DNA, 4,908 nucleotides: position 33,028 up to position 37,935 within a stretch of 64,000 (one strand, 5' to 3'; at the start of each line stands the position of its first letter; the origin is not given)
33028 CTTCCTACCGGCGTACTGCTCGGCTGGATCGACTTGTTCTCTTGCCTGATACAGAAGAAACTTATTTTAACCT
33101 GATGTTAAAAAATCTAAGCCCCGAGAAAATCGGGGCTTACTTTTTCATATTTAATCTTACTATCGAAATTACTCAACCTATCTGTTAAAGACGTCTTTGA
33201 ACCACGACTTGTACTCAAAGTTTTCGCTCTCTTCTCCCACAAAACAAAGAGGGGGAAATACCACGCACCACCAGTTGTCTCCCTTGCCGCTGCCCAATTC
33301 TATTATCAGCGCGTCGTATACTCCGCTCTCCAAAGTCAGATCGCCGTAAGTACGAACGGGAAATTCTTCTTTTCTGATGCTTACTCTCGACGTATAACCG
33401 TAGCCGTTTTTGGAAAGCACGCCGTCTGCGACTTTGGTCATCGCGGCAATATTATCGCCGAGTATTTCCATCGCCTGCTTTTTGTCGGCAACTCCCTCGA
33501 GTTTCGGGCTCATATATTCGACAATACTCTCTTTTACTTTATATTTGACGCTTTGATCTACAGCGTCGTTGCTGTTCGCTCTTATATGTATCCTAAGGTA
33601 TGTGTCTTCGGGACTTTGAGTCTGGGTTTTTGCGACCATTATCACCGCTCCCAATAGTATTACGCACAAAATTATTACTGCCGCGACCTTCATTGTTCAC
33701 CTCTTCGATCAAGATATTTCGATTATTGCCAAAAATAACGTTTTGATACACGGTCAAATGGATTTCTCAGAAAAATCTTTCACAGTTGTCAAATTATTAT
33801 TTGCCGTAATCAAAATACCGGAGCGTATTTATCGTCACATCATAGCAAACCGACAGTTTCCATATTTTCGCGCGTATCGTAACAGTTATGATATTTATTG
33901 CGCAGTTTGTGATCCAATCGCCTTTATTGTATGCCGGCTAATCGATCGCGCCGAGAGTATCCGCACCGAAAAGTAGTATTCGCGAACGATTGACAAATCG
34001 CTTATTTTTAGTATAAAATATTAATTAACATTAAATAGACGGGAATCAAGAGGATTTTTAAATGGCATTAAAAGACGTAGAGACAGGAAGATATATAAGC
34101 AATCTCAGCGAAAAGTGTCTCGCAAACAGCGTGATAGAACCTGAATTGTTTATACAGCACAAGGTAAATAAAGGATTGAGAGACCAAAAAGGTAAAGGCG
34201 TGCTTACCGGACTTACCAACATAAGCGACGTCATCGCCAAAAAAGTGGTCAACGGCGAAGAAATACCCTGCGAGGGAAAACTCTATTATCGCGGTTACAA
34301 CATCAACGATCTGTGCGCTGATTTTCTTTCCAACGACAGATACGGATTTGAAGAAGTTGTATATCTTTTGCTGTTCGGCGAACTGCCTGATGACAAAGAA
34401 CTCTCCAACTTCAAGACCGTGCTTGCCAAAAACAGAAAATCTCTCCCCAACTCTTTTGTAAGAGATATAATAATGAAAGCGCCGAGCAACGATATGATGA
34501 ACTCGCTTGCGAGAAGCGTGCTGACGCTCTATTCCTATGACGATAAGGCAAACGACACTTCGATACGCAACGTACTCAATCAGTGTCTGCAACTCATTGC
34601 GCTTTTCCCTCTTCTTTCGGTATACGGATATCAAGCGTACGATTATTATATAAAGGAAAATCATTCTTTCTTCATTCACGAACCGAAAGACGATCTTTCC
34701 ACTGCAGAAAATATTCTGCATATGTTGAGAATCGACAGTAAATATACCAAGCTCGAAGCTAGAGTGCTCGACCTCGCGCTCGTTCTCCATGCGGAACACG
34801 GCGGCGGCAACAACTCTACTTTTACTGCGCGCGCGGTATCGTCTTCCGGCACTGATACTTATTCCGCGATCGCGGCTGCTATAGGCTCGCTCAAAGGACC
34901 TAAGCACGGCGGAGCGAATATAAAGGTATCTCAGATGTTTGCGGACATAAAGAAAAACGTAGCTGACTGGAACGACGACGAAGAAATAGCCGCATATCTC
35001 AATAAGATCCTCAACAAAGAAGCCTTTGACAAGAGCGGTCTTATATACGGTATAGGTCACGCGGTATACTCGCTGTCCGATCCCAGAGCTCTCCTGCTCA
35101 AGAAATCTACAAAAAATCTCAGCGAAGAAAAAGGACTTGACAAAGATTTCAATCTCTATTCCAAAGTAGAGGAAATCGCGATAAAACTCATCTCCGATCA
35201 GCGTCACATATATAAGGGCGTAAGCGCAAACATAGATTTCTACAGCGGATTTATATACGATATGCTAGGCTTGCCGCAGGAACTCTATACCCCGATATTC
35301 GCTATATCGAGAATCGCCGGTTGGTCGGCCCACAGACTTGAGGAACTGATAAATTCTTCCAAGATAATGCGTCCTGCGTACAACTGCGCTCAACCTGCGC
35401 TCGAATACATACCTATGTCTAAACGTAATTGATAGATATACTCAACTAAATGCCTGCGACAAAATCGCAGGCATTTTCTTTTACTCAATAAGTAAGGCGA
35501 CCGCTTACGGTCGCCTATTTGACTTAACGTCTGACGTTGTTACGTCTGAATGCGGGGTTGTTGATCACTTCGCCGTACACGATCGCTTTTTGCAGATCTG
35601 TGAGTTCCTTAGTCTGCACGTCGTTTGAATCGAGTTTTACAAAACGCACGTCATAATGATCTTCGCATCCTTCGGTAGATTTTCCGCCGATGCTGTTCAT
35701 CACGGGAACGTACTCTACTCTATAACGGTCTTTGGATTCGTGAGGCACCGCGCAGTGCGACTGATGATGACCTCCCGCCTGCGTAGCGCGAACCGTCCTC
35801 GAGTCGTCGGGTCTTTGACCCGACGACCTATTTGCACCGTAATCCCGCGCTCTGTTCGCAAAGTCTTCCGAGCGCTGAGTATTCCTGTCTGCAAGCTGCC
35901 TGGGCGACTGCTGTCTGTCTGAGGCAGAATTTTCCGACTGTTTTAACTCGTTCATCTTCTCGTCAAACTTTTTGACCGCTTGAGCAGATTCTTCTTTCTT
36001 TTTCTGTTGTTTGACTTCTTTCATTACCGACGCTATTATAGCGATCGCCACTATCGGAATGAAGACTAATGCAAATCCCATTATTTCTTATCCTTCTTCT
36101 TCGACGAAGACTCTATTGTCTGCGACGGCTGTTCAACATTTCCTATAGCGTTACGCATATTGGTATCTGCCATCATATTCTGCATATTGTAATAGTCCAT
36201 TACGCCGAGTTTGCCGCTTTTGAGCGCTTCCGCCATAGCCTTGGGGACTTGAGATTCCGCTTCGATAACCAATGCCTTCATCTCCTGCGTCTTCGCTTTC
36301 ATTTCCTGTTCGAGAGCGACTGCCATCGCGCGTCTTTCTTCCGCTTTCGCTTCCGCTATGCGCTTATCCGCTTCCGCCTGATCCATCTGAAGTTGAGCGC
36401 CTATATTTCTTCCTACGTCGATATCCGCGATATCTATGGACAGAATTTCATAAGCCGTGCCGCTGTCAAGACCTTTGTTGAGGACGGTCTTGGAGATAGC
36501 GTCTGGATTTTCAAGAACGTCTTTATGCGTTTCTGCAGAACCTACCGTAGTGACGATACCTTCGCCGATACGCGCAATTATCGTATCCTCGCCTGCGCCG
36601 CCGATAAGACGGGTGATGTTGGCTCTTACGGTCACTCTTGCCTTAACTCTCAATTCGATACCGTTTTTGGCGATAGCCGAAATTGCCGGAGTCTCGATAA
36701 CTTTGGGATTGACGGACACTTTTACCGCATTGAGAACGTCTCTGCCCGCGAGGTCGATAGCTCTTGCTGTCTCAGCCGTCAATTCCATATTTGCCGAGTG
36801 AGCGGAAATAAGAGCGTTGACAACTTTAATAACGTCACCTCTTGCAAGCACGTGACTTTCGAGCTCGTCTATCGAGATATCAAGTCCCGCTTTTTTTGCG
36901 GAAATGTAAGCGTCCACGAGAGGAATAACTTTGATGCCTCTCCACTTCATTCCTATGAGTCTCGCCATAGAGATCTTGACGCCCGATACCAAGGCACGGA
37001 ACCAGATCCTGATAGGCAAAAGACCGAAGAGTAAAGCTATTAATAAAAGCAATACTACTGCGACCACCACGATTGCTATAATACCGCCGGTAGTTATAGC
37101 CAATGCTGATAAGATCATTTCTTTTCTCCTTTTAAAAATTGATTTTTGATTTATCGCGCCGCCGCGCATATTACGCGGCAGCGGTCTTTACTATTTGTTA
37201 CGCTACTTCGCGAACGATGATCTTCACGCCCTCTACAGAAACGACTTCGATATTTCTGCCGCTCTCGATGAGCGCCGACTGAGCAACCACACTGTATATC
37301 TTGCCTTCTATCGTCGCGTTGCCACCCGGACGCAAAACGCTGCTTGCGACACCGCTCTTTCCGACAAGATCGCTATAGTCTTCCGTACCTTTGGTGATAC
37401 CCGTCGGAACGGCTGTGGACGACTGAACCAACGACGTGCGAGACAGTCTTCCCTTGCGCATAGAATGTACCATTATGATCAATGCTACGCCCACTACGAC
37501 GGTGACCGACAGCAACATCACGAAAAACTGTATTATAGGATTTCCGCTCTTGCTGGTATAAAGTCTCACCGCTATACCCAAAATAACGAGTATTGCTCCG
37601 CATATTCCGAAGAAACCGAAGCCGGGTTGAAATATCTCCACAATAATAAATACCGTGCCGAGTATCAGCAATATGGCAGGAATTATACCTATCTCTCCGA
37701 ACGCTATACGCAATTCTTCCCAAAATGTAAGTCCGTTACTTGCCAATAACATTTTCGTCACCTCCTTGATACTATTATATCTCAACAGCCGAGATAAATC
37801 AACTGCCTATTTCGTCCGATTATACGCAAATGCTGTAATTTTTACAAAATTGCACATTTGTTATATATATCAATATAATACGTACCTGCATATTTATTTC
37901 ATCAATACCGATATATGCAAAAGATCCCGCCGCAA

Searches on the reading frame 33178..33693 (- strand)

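Call 11: search_protein_families(library=pfam, proteins=[window:33178-33693:-])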
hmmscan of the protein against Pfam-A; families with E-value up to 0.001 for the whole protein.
window:33178-33693:- (171 aa): 1 family
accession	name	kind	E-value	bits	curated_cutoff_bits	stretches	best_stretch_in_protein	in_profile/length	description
PF09551.15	Spore_II_R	-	4.5e-42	144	25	1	30-153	2-125/128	Stage II sporulation protein R (spore_II_R)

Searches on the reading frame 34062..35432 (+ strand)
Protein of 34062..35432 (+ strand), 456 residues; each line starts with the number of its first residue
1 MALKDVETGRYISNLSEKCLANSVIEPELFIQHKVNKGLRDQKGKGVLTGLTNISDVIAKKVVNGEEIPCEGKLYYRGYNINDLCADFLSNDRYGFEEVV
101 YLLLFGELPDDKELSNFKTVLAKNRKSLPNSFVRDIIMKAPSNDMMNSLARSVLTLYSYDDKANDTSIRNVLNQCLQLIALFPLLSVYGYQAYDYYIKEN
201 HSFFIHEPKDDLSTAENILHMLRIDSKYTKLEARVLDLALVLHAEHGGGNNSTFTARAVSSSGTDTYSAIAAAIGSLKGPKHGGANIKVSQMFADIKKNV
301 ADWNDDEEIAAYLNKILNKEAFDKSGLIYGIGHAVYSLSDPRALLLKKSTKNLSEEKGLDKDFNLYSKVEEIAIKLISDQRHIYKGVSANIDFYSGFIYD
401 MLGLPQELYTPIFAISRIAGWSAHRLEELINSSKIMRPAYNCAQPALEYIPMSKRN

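Call 11: search_protein_families(library=pfam, proteins=[window:34062-35432:+])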
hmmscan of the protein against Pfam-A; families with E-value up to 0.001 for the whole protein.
window:34062-35432:+ (456 aa): 1 family
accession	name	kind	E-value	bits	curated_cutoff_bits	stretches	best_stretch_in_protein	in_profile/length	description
PF00285.26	Citrate_synt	-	1.4e-117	393.2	27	1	45-439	3-357/357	Citrate synthase, C-terminal domain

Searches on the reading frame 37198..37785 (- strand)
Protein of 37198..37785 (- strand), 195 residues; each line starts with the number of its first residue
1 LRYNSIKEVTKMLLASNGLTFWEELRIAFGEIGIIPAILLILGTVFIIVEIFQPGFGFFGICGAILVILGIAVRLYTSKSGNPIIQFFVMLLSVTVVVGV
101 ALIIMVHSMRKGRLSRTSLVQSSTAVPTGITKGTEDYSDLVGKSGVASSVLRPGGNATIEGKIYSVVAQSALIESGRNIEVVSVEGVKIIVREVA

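Call 11: search_protein_families(library=pfam, proteins=[window:37198-37785:-])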
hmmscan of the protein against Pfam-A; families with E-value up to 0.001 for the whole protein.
window:37198-37785:- (195 aa): 2 families
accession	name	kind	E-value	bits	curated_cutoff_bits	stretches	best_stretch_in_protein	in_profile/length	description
PF01957.25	NfeD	-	6.3e-12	46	29.1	1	138-192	2-56/57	NfeD-like C-terminal, partner-binding domain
PF24961.1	NfeD_membrane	-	1.3e-08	35.3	26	1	33-104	48-117/119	NfeD integral membrane domain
